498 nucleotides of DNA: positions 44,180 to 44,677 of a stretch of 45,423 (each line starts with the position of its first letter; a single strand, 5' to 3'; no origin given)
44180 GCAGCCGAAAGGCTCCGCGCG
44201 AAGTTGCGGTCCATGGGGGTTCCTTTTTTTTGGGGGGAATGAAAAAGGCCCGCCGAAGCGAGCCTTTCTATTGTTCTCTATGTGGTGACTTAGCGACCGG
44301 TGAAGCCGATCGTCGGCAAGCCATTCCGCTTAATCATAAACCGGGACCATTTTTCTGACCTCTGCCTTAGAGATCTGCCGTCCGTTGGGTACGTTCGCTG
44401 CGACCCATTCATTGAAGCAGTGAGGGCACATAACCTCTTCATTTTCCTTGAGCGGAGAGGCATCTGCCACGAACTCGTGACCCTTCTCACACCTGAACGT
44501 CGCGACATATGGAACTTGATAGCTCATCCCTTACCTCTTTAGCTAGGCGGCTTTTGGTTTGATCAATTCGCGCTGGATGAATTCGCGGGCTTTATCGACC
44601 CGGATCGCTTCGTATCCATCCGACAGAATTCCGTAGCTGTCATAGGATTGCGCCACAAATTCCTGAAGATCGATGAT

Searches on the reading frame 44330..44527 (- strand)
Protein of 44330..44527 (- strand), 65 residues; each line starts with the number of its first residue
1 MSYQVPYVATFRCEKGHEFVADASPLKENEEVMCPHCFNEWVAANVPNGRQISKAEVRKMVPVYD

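Call 4: search_protein_families(library=pfam, proteins=[window:44330-44527:-], max_evalue=0.01)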
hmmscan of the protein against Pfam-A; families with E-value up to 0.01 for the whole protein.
window:44330-44527:- (65 aa): 2 families
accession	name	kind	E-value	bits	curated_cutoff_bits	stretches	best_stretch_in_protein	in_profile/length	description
PF09723.15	Zn_ribbon_8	-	0.003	18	34.4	1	11-37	6-32/41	Zinc ribbon domain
PF23454.1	Zn_ribbon_Brz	-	0.0036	18.3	27.9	0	29-56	3-29/58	Transcriptional regulator Brz zinc beta ribbon domain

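Call 43: search_protein_families(library=phrogs, proteins=[window:44330-44527:-], max_evalue=0.001)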
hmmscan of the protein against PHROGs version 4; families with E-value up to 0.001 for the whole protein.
window:44330-44527:- (65 aa): 0 families

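Call 66: search_protein_families(library=ncbifam, proteins=[window:44330-44527:-], max_evalue=0.01)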
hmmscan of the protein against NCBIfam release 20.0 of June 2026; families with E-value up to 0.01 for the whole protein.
window:44330-44527:- (65 aa): 0 families

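Call 67: search_protein_families(library=padloc, proteins=[window:44330-44527:-], max_evalue=0.01)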
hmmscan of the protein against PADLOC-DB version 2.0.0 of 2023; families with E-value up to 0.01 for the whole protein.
window:44330-44527:- (65 aa): 0 families

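Call 86: list_cluster_members(proteins=[window:44330-44527:-, window:1205-1477:-, window:1490-3427:-])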
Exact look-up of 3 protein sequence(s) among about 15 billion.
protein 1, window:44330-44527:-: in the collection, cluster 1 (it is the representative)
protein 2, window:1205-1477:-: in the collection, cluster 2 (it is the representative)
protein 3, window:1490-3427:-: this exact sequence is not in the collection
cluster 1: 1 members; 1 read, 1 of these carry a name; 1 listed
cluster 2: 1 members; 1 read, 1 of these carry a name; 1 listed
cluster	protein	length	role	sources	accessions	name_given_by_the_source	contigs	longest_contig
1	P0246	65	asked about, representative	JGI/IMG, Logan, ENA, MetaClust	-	\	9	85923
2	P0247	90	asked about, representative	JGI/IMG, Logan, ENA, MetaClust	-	\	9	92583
